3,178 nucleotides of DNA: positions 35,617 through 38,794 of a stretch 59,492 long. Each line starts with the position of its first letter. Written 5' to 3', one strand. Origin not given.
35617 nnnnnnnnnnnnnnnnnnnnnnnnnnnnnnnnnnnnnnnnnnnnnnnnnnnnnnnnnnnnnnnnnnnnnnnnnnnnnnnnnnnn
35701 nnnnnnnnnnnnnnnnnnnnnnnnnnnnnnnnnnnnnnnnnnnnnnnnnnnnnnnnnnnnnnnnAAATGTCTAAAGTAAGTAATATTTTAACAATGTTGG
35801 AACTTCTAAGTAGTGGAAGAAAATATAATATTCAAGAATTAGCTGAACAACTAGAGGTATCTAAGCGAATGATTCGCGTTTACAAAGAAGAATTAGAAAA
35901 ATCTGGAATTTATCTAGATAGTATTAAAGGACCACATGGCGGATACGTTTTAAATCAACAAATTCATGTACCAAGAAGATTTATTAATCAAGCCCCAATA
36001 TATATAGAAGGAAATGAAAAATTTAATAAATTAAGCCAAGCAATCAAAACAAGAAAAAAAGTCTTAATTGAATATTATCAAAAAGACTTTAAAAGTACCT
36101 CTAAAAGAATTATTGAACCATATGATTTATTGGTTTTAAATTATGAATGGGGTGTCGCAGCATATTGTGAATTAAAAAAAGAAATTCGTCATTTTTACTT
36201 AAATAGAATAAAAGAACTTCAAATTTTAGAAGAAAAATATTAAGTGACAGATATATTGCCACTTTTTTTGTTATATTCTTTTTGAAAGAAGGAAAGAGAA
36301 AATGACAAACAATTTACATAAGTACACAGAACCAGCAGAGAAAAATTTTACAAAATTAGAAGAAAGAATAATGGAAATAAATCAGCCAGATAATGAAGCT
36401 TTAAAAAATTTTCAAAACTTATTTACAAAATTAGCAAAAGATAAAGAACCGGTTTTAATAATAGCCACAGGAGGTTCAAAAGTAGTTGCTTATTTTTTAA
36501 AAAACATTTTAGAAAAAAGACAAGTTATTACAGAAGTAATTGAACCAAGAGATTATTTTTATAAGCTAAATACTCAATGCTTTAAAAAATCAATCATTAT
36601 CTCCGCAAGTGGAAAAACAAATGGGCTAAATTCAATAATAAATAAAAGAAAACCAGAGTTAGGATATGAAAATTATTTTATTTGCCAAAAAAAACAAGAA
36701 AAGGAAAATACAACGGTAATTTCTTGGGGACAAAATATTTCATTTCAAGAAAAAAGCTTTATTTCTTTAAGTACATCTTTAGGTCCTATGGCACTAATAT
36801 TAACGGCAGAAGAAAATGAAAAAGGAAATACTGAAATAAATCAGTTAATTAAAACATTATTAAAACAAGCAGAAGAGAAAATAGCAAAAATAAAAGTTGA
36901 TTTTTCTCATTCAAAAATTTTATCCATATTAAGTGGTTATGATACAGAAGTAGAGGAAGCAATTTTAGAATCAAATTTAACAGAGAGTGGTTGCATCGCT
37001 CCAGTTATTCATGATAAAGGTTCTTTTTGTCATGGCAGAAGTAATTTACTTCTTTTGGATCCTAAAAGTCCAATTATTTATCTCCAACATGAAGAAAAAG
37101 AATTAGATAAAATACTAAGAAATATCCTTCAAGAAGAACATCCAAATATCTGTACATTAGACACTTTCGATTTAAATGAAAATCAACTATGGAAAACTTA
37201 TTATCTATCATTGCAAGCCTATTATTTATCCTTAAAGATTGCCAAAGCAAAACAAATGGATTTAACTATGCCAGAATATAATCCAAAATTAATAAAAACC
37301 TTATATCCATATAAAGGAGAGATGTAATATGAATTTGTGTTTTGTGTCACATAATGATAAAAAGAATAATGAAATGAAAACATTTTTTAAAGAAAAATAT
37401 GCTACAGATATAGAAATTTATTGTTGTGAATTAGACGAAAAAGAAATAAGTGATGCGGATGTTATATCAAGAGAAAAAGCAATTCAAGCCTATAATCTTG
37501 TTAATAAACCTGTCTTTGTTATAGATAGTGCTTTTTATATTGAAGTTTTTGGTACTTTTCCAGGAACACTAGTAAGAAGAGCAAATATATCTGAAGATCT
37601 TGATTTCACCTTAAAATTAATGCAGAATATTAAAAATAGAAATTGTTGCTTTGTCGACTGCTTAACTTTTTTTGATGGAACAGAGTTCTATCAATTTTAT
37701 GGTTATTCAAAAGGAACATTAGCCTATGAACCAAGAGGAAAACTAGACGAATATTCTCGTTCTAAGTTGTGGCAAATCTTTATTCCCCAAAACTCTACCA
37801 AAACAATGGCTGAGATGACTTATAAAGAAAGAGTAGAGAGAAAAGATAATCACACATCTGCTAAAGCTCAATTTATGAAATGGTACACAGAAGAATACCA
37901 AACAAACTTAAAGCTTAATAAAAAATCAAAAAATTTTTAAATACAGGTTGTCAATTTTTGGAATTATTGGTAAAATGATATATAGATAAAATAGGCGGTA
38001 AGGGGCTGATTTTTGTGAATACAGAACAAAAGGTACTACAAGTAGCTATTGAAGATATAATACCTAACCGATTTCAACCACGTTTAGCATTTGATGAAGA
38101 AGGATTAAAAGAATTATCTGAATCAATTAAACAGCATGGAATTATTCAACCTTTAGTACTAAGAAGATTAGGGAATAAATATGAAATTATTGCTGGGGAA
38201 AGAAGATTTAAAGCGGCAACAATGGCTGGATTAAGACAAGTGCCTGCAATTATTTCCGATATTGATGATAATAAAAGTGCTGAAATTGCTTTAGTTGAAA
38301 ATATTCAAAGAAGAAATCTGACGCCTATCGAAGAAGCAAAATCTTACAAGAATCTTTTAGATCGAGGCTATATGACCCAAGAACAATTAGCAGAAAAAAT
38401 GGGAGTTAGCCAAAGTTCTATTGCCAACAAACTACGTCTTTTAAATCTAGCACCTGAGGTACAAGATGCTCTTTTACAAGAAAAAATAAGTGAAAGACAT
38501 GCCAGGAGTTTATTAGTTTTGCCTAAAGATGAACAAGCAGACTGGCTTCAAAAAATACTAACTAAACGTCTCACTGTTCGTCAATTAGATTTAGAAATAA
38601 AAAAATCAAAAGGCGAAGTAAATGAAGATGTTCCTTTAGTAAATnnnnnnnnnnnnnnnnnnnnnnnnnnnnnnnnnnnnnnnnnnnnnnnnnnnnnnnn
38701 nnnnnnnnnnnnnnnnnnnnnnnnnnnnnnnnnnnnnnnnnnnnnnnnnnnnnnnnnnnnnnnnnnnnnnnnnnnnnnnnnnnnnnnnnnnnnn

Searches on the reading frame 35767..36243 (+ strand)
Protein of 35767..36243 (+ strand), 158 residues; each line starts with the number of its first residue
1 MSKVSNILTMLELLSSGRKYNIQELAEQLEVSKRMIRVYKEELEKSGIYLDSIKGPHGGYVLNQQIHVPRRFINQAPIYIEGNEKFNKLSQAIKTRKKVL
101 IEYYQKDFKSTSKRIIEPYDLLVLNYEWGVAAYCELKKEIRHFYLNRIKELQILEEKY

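Call 9: search_protein_families(library=pfam, proteins=[window:35767-36243:+])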
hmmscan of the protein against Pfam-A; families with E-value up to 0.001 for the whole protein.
window:35767-36243:+ (158 aa): 4 families
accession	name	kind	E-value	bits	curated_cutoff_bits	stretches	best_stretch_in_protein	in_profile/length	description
PF13280.12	WYL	-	1.8e-15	57.1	21.8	1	85-153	2-70/70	WYL domain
PF08279.18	HTH_11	-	2.4e-09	37.3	25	1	8-60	3-54/55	HTH domain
PF02082.26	Rrf2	-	1.4e-08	35.4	30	1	6-65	10-68/132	Iron-dependent Transcriptional regulator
PF08220.18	HTH_DeoR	-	0.00018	21.6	21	1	9-65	4-56/57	DeoR-like helix-turn-helix domain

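Call 29: search_protein_families(library=ncbifam, proteins=[window:35767-36243:+], max_evalue=0.01)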
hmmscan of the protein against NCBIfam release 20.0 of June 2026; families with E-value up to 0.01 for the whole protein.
window:35767-36243:+ (158 aa): 7 families
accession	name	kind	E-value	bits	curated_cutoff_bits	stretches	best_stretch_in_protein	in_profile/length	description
TIGR00738.1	rrf2_super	superfamily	1.6e-05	24.8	73.3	1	10-65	16-70/132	Rrf2 family transcriptional regulator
NF053736.1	AcpB_EbpR_MafR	subfamily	0.00032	20.1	130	1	8-73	9-75/481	AcpB/EbpR/MafR family transcriptional regulator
NF008847.0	PRK11886.1-2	equivalog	0.0016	17.8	293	1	5-68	5-66/320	bifunctional biotin--[acetyl-CoA-carboxylase] ligase/biotin operon repressor BirA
NF041395.1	TranRegLrpA1_Halo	equivalog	0.0026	17.8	250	1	5-49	5-49/142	HTH-type transcriptional regulator LrpA1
NF041852.1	trans_reg_HypR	equivalog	0.0029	17.6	180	1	16-65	19-67/139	redox-sensitive transcriptional regulator HypR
NF008846.0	PRK11886.1-1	equivalog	0.0055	16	353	1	12-85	9-82/312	bifunctional biotin--[acetyl-CoA-carboxylase] ligase/biotin operon repressor BirA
NF040939.2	trans_reg_lrs14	equivalog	0.0096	16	90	0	6-45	23-62/103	Lrs14 family HTH-type transcriptional regulator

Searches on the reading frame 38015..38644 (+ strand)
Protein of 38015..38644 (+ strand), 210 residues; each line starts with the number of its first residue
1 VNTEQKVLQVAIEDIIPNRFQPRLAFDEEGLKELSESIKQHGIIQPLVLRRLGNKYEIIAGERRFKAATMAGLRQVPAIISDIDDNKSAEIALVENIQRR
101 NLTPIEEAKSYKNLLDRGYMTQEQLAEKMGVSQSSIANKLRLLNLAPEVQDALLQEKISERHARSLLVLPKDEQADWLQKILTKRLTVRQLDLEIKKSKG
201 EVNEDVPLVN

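Call 35: find_related_loci(query=window:38015-38644:+, collection=metagenome_contigs, flank=10000)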
Query window:38015-38644:+ (210 aa) in metagenome_contigs; peptide patterns used: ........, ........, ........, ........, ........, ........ (x = any residue, [..] = any of these).
600 stretches matched a pattern (row limit reached: there are more); 193 encode a relative of the query (tblastn E <= 1e-3); the best 80 are kept; 80 distinct loci.
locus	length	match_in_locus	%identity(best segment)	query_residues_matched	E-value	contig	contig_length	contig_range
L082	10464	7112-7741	93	1-210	3e-130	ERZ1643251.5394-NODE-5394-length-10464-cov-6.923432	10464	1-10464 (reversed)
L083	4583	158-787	92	1-210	4e-129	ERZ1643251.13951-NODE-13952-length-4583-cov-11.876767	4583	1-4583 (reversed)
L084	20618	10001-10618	90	3-210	9e-122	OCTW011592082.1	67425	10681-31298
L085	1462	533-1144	81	1-210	8e-118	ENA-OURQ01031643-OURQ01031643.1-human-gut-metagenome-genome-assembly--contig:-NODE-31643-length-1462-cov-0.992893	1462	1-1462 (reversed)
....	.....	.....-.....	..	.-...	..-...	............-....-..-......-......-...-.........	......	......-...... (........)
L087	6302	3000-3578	79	18-209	4e-100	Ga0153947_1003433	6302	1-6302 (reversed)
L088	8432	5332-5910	79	18-209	5e-100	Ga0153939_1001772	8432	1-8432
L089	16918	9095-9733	73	1-210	3e-101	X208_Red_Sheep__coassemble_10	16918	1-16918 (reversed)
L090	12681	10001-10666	69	1-209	1e-96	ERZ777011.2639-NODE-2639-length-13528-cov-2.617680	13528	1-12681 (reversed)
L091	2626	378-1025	69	1-209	5e-97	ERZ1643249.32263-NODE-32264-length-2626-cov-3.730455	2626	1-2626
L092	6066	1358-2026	66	1-210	3e-94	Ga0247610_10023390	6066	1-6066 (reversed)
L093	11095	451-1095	68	1-209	5e-94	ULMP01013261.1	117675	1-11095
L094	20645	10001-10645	68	1-209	2e-93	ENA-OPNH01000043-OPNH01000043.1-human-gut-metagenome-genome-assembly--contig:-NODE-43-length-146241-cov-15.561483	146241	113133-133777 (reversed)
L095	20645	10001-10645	68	1-209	2e-93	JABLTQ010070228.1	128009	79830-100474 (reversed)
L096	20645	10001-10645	68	1-209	2e-93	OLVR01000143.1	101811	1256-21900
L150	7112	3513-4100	47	2-196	5e-54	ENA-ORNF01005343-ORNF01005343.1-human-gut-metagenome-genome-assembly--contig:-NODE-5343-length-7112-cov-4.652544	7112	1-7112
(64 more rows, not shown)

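Call 47: find_homologous_proteins(query=window:38015-38644:+, max_evalue=1e-20)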
Query window:38015-38644:+ (210 aa): 7909 proteins with E <= 1e-20 among 8000 candidates; the best 120 are listed.
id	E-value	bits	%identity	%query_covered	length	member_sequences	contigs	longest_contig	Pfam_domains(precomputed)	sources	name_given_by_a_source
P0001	1.3e-119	415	95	100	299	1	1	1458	PF17762.9,PF02195.27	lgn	-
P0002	1.8e-119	414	95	100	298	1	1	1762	PF17762.9,PF02195.27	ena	-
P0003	1.9e-119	414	95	100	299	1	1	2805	PF17762.9,PF02195.27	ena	-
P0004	3.4e-118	410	94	100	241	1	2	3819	PF17762.9,PF02195.27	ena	-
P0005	2.1e-116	404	97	96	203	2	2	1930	PF17762.9,PF02195.27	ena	-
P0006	1.4e-112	392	90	100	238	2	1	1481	PF17762.9,PF02195.27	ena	-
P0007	1.2e-109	382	90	96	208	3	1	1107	PF17762.9,PF02195.27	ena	-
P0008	1.9e-108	378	87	100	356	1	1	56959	PF17762.9,PF02195.27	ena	-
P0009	6.7e-107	373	87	100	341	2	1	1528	PF17762.9,PF02195.27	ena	-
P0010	7.3e-105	367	86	100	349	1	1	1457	PF17762.9,PF02195.27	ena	-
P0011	8.3e-104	363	85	98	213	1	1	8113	PF17762.9,PF02195.27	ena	-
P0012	1.3e-98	346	80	100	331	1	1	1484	PF17762.9,PF02195.27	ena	-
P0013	2.6e-98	345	82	100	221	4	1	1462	PF17762.9,PF02195.27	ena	-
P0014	2.3e-95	336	80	96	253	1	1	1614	PF17762.9,PF02195.27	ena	-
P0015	6.4e-95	334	76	100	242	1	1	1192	PF17762.9,PF02195.27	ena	-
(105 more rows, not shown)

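Call 69: find_homologous_proteins(query=L150:3330-4289:+, max_evalue=1e-30)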
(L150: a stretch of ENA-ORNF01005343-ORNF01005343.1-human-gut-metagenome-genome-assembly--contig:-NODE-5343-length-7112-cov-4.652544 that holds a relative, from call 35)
Query L150:3330-4289:+ (320 aa): 7996 proteins with E <= 1e-30 among 8000 candidates; the best 120 are listed.
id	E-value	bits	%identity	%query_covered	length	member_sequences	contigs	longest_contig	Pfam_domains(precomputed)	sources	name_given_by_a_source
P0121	1.2e-195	667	99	100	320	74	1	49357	PF17762.9,PF02195.27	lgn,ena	-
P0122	6.8e-176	602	89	100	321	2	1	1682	PF17762.9,PF02195.27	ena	-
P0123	2.6e-167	574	87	100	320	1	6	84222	PF17762.9,PF02195.27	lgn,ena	-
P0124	2.1e-166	571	87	100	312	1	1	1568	PF17762.9,PF02195.27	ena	-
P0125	3.0e-164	564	85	100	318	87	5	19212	PF17762.9,PF02195.27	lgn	-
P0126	8.9e-161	553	84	100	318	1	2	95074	PF17762.9,PF23552.3,PF02195.27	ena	-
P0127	4.4e-157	540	81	100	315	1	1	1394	PF17762.9,PF02195.27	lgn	-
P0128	5.3e-157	540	80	100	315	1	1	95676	PF17762.9,PF02195.27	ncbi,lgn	-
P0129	2.9e-156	538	81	100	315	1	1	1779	PF17762.9,PF02195.27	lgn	-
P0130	3.6e-156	537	80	100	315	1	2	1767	PF17762.9,PF02195.27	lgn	-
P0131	1.9e-155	535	80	100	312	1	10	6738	PF17762.9,PF02195.27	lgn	-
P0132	7.5e-155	533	79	100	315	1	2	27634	PF17762.9,PF02195.27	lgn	-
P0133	1.4e-151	522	79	100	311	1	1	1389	PF17762.9,PF02195.27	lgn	-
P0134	2.9e-151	521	79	100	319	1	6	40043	PF17762.9,PF02195.27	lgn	-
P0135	1.2e-150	519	79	100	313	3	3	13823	PF17762.9,PF02195.27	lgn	-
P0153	4.3e-120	419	65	100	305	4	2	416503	PF17762.9,PF02195.27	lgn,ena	-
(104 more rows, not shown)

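Call 70: find_encoding_contigs(protein=P0128, flank=6000, max_places=2)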
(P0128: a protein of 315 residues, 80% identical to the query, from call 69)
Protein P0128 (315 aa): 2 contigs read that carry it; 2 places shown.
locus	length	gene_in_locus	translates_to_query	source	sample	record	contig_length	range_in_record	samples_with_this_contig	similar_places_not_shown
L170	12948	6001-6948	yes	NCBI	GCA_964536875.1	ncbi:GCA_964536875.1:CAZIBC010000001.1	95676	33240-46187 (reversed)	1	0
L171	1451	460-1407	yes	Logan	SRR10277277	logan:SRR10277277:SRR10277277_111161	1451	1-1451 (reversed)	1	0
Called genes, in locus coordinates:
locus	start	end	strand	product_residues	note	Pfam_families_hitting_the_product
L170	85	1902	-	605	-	PF00664:ABC_membrane, PF02463:SMC_N (faint), PF00005:ABC_tran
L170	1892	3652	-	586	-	PF00664:ABC_membrane, PF02463:SMC_N (weak), PF00005:ABC_tran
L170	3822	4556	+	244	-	PF02915:Rubrerythrin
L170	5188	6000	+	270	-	PF00142:Fer4_NifH, PF01656:CbiA, PF02374:ArsA_ATPase (weak), PF06564:CBP_BcsQ (weak), PF09140:MipZ (weak), PF10609:ParA, PF13614:AAA_31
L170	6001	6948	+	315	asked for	PF02195:ParB_N, PF17762:HTH_ParB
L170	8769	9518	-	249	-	PF02674:Colicin_V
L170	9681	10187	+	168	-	PF06866:DUF1256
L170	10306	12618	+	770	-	PF06480:FtsH_ext, PF00004:AAA, PF07728:AAA_5 (weak), PF17862:AAA_lid_3, PF01434:Peptidase_M41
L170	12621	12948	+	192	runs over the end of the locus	-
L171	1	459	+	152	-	?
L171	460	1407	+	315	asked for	PF02195:ParB_N, PF17762:HTH_ParB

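Call 71: find_encoding_contigs(protein=P0153, flank=6000, max_places=2)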
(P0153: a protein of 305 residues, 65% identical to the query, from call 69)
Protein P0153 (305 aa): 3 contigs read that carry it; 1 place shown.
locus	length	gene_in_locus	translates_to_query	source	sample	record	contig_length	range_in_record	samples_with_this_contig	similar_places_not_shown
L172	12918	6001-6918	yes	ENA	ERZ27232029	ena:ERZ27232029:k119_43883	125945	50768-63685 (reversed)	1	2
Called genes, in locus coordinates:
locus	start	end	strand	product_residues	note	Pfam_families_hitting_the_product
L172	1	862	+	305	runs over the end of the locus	PF08486:SpoIID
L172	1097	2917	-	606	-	PF00664:ABC_membrane, PF02463:SMC_N (faint), PF00005:ABC_tran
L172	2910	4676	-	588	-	PF00664:ABC_membrane, PF00005:ABC_tran, PF02463:SMC_N (weak)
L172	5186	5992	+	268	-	PF00142:Fer4_NifH, PF01656:CbiA, PF02374:ArsA_ATPase (weak), PF06564:CBP_BcsQ (weak), PF09140:MipZ (weak), PF10609:ParA, PF13614:AAA_31, PF09140:MipZ (weak)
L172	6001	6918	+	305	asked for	PF02195:ParB_N, PF17762:HTH_ParB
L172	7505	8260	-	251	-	PF02674:Colicin_V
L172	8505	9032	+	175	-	PF06866:DUF1256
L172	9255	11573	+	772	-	PF06480:FtsH_ext, PF00004:AAA, PF07728:AAA_5 (weak), PF17862:AAA_lid_3, PF01434:Peptidase_M41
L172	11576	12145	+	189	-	-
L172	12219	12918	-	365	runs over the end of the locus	PF01926:MMR_HSR1, PF02421:FeoB_N, PF06071:YchF-GTPase_C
